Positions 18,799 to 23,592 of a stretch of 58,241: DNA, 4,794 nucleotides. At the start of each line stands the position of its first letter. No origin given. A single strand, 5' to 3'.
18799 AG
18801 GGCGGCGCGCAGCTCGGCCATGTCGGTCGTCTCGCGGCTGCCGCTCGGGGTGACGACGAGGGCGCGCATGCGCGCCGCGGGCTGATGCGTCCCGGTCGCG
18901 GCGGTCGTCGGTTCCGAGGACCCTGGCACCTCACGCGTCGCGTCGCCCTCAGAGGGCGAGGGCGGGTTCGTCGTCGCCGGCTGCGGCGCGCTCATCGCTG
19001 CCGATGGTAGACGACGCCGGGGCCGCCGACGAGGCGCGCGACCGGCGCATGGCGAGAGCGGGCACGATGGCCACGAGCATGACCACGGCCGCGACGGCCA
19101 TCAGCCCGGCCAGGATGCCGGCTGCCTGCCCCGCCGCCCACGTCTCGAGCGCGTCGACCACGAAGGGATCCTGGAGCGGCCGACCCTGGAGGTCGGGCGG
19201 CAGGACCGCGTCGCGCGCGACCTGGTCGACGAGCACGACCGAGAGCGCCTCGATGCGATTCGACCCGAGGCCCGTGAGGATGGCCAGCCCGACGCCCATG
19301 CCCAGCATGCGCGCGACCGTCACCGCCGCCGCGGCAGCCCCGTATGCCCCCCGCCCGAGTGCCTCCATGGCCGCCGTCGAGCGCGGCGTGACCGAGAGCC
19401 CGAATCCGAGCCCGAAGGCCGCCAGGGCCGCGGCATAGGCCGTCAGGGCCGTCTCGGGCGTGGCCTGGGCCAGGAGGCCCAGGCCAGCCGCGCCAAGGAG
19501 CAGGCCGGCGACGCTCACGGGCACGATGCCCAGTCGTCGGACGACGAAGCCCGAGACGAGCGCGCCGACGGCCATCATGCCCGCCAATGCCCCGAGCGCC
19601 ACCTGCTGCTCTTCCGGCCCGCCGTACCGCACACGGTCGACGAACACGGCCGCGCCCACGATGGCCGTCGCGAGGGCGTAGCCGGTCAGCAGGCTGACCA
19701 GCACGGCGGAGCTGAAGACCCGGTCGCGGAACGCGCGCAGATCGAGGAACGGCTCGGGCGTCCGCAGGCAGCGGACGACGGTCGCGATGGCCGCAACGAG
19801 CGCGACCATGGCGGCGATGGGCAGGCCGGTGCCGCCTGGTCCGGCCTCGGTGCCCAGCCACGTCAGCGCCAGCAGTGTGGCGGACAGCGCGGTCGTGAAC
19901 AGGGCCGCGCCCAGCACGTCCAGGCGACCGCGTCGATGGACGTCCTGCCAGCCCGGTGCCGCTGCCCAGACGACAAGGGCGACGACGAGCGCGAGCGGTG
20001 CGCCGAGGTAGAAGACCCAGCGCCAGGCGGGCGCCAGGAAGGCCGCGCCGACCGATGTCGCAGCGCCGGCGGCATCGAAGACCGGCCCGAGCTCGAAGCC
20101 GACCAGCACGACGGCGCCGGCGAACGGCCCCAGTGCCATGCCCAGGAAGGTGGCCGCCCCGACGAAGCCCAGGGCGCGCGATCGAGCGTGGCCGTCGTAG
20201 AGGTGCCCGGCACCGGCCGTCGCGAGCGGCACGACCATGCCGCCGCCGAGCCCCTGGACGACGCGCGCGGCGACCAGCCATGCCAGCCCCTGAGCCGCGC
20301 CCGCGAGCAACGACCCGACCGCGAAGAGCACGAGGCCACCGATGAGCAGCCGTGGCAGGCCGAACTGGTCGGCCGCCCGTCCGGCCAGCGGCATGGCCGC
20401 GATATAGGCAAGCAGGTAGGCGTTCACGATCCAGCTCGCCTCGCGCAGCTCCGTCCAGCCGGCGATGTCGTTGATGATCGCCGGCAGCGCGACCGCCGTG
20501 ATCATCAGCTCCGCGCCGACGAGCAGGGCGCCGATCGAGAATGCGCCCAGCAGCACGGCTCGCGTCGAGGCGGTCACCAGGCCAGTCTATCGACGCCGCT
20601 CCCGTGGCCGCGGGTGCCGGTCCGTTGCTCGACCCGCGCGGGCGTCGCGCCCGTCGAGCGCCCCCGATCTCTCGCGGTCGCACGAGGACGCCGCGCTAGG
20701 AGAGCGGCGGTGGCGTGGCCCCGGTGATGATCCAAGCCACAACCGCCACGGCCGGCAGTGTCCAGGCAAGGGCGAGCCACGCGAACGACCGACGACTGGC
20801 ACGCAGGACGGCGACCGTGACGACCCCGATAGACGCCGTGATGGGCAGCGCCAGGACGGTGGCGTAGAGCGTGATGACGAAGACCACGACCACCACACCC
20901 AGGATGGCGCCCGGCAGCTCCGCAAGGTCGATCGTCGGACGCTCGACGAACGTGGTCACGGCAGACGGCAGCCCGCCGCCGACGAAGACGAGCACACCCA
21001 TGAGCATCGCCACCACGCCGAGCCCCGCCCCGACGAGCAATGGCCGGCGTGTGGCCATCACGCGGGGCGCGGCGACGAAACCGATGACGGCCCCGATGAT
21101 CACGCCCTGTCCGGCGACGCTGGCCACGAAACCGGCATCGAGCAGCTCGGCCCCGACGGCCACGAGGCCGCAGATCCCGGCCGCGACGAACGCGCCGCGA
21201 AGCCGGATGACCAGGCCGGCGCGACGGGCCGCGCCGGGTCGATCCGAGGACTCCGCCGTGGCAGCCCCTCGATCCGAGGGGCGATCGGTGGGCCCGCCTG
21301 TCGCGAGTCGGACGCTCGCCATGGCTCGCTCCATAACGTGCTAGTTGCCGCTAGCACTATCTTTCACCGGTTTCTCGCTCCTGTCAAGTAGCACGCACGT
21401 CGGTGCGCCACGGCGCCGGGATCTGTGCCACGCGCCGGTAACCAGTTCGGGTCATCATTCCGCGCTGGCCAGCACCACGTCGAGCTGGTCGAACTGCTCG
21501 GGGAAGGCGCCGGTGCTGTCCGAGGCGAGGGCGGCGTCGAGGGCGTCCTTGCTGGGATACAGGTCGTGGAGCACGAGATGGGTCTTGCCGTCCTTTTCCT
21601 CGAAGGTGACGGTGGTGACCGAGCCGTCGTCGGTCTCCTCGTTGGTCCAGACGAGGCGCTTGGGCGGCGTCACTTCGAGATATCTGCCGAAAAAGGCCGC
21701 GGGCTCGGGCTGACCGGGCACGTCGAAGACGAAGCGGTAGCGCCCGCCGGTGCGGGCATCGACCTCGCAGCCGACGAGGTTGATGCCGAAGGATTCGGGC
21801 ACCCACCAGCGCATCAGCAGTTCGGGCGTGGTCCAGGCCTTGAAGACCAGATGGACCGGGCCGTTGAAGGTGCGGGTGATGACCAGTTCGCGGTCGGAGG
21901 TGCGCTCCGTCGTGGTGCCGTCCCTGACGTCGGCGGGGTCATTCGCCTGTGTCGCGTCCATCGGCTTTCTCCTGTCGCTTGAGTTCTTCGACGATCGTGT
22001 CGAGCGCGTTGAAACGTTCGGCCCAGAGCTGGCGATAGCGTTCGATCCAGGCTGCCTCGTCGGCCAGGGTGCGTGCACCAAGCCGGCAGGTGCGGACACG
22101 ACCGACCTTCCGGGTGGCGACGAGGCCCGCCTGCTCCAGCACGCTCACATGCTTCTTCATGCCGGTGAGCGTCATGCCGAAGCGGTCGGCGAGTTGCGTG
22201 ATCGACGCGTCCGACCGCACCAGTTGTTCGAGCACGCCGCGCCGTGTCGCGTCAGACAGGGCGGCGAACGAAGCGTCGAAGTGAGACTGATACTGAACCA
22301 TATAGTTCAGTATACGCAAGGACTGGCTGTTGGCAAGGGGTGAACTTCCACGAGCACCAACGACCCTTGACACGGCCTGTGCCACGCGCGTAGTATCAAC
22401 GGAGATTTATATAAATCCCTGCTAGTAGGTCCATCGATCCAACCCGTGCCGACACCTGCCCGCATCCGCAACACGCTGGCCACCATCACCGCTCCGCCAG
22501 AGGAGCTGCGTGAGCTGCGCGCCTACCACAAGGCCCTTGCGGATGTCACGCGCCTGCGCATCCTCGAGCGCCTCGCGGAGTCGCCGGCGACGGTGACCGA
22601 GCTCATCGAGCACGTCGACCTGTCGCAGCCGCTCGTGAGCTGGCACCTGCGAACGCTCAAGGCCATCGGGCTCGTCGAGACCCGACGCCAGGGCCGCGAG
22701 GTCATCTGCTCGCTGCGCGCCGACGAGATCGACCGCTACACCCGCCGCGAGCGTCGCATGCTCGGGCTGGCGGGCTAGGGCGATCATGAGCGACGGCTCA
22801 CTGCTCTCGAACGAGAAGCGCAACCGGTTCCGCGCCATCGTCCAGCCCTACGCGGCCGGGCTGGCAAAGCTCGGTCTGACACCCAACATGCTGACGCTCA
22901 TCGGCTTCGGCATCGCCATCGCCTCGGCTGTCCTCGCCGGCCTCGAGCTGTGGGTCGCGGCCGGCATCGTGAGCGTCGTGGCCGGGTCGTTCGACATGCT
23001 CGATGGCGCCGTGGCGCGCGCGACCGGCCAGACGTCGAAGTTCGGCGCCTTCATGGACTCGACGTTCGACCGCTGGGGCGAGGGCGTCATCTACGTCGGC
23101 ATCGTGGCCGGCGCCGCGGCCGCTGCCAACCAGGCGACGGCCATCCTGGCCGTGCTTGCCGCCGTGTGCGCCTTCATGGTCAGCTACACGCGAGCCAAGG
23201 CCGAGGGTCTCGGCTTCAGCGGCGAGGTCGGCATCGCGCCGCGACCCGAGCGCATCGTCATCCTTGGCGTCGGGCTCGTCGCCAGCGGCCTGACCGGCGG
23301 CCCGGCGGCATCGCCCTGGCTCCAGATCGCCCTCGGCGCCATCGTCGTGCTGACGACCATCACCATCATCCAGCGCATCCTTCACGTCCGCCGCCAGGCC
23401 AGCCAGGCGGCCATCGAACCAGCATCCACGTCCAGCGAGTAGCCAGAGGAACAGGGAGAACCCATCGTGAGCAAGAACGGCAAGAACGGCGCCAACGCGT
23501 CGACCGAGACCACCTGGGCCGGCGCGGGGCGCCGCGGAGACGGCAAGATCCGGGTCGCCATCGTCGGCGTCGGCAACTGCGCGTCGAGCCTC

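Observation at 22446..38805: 16-kb super-locus joining cytoplasmic PI/PIM synthesis to extracytoplasmic GT-C elongation: a possible lipomannan-like lipoglycan or coupled O-mannosylation system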

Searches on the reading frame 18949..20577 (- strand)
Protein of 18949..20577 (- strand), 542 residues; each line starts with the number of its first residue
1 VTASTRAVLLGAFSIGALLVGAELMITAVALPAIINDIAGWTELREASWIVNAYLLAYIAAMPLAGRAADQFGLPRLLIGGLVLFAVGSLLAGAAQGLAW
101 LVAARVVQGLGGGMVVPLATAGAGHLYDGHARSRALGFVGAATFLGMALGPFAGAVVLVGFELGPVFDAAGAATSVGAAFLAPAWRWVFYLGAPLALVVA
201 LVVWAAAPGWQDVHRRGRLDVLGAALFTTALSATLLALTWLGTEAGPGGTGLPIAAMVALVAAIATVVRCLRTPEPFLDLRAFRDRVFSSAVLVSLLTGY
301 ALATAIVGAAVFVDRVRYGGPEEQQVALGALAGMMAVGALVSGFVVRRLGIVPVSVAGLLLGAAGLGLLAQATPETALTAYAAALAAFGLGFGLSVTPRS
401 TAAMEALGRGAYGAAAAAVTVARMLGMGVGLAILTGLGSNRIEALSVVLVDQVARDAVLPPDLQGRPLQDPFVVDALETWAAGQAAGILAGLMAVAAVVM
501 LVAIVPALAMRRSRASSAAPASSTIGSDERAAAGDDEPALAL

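Call 6: search_protein_families(library=pfam, proteins=[window:18949-20577:-], max_evalue=0.01)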
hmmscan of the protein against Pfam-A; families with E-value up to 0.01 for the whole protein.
window:18949-20577:- (542 aa): 2 families
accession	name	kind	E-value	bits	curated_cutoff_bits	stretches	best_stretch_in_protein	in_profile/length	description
PF07690.21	MFS_1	-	1.8e-37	129.5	33.4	1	14-430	2-346/347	Major Facilitator Superfamily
PF00083.30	Sugar_tr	-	1.7e-06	27.6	22.3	1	47-205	48-190/452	Sugar (and other) transporter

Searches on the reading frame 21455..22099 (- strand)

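Call 6: search_protein_families(library=pfam, proteins=[window:21455-22099:-], max_evalue=0.01)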
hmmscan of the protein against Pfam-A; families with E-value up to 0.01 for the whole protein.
window:21455-22099:- (214 aa): 2 families
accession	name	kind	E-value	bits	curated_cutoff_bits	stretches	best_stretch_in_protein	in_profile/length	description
PF08327.17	AHSA1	-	5.1e-20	72.4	22.1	1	81-210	3-124/125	Activator of Hsp90 ATPase homolog 1-like protein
PF10604.15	Polyketide_cyc2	-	0.00072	20.3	27.4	1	73-203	5-134/142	Polyketide cyclase / dehydrase and lipid transport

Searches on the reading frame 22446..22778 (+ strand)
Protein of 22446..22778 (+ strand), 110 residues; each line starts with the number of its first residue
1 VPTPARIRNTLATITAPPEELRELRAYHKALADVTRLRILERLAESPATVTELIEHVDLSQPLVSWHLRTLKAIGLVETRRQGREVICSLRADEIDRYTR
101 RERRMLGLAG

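Call 5: search_protein_families(library=pfam, proteins=[window:22446-22778:+], max_evalue=0.01)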
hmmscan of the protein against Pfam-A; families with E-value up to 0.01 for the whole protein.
window:22446-22778:+ (110 aa): 14 families
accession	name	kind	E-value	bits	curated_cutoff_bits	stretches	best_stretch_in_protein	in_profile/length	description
PF01022.26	HTH_5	-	4.4e-15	55.7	22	1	33-78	1-46/47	Bacterial regulatory protein, arsR family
PF12840.13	HTH_20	-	2.2e-11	44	27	1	31-80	1-51/51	Helix-turn-helix domain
PF13412.12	HTH_24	-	3.2e-07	30.3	21.9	1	33-78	2-48/48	Winged helix-turn-helix DNA-binding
PF09339.16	HTH_IclR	-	5.7e-06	26.4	22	1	37-80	6-51/52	IclR helix-turn-helix domain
PF12802.13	MarR_2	-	8.6e-06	26.3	27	1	35-82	6-55/61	MarR family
PF25213.1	HVO_A0261_N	-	1.6e-05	25.1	35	1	34-82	11-59/86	HVO_A0261 N-terminal domain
PF25212.1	HVO_A0114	-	8.9e-05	22.6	27.6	1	35-95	23-84/84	HVO_A0114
PF21476.4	PF0610-like_N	-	0.00033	21.3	33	1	35-71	2-38/50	PF0610-like, N-terminal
PF08100.18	Dimerisation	-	0.00062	20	25.6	1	28-85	19-78/93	O-methyltransferase dimerisation domain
PF01978.25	TrmB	-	0.0013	19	25.6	1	43-85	18-60/68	Sugar-specific transcriptional regulator TrmB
PF24038.1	DUF7347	-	0.0039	17.8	27.6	1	29-72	6-53/77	Domain of unknown function (DUF7347)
PF01047.28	MarR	-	0.0041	17.4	24.6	1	35-80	4-50/59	MarR family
PF24270.1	HTH_Cmi2_C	-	0.0056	17.4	27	1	38-82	79-123/125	Cmi2, C-terminal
PF24034.1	DUF7343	-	0.0071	16.6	27.6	1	51-90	22-61/62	Domain of unknown function (DUF7343)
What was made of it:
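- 22446..22778 (+): ArsR/SmtB-type winged-helix regulator, first gene of the PI operon. HTH_5 at 4e-15 (call 5).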

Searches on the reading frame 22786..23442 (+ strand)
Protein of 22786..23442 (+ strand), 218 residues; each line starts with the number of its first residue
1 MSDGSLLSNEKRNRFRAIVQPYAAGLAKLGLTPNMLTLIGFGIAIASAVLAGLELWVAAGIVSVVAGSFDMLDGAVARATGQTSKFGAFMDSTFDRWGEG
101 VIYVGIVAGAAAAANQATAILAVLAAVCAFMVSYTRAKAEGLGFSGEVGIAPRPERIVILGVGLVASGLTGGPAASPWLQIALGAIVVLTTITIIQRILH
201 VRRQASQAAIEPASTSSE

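Call 5: search_protein_families(library=pfam, proteins=[window:22786-23442:+], max_evalue=0.01)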
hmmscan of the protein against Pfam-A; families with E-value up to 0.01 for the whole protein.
window:22786-23442:+ (218 aa): 1 family
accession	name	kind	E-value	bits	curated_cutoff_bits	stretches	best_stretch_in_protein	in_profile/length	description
PF01066.26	CDP-OH_P_transf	-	1.7e-14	54.9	22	1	32-138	3-105/152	CDP-alcohol phosphatidyltransferase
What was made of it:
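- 22786..23442 (+): Phosphatidylinositol-phosphate synthase (PgsA1-like). CDP-OH_P_transf (call 5).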

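Call 7: search_protein_families(library=ncbifam, proteins=[window:22786-23442:+], max_evalue=0.001)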
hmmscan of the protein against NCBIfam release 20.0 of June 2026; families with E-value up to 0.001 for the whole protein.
window:22786-23442:+ (218 aa): 8 families
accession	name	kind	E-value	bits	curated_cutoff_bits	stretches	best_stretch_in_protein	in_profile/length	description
NF045883.1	PIPSynth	equivalog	3e-46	157.6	170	1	11-205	3-196/197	phosphatidylinositol phosphate synthase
NF040950.1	archin_ph_syn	equivalog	9.2e-45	152.9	180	1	12-204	5-190/191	archaetidylinositol phosphate synthase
NF052561.1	PIPSynBT1523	equivalog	4.8e-33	114.8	350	1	17-195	11-214/232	hypothetical protein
NF041135.1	IPPtranDIPPsyn_Thcocales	equivalog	1.3e-16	60.7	580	1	31-138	250-355/419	bifunctional L-myo-inositol-1-phosphate cytidylyltransferase/CDP-L-myo-inositol myo-inositolphosphotransferase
TIGR00473.1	pssA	equivalog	3.9e-07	30.3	107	1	43-129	10-93/153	CDP-diacylglycerol--serine O-phosphatidyltransferase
TIGR00560.1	pgsA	equivalog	1.5e-05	25.6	109.1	1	32-97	3-74/183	CDP-diacylglycerol--glycerol-3-phosphate 3-phosphatidyltransferase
NF053678.1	ClpnSynClsA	equivalog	3.2e-05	24.2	240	1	34-97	7-71/180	cardiolipin synthase ClsA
NF008090.0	PRK10832.1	equivalog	0.00041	20.5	304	1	57-96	33-72/182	CDP-diacylglycerol--glycerol-3-phosphate 3-phosphatidyltransferase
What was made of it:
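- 22786..23442 (+): NCBIfam PIPSynth at 3e-46, 157.6 bits against a cut-off of 170 (call 7).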

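Call 85: search_solved_structures(query=window:22786-23442:+, max_evalue=0.001, show_alignments=1)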
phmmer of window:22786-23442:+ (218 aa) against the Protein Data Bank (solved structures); distinct sequences matched with E-value up to 0.001: 9.
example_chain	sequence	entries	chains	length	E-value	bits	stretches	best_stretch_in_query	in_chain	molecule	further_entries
5d92_D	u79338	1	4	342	2.4e-27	99.1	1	7-206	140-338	AF2299 protein,Phosphatidylinositol synthase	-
5d91_A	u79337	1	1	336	9.2e-27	97.2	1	11-206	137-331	AF2299 protein,Phosphatidylinositol synthase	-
6h53_A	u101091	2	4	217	9.2e-26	93.9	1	12-200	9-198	CDP-diacylglycerol--inositol 3-phosphatidyltransferase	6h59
6h5a_A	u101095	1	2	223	1e-25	93.8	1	12-200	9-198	CDP-diacylglycerol--inositol 3-phosphatidyltransferase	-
6wm5_A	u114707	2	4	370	1.7e-22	83.3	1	12-200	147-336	AfCTD-Phosphatidylinositol-phosphate synthase (PIPS) fusion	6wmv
4o6m_A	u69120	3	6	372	1.5e-10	44.2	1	25-138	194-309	AF2299, a CDP-alcohol phosphotransferase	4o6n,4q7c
4mnd_A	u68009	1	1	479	5.5e-08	35.9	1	30-140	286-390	CTP L-myo-inositol-1-phosphate cytidylyltransferase/CDP-L-myo-inositol myo-inositolphospho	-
7pow_A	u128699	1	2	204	0.00048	23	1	65-155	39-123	CDP-diacylglycerol--serine O-phosphatidyltransferase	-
7b1k_A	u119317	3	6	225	0.00049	23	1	65-155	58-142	CDP-diacylglycerol--serine O-phosphatidyltransferase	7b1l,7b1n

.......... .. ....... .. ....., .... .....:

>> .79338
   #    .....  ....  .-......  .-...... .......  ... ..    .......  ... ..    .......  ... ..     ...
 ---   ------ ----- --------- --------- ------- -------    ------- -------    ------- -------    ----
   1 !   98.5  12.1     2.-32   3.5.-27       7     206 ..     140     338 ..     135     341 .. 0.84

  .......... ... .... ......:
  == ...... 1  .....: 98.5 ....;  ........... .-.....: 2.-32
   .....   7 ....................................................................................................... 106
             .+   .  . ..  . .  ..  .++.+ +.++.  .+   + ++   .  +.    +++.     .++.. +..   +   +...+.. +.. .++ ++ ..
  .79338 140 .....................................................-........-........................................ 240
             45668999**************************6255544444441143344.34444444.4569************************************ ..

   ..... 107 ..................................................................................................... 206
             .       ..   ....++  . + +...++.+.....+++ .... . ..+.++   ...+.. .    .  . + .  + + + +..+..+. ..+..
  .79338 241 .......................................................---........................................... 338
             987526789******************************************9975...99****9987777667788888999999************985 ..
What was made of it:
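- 22786..23442 (+): Best PDB matches are PIPS of Renibacterium (2e-27) and M. tuberculosis (9e-26), with the D-x2-DG-x2-AR...G-x3-D-x3-D motif present (call 85).
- On Bacterial PIP synthase (PgsA1): PIPS structures score 2e-27 to 2e-22, against 5e-4 for PssA (call 85).
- Closest known: Mycobacterial/corynebacterial early PIM operon pgsA1-patA-pimA. Same: PIPS is closest to actinobacterial PIPS structures (call 85).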
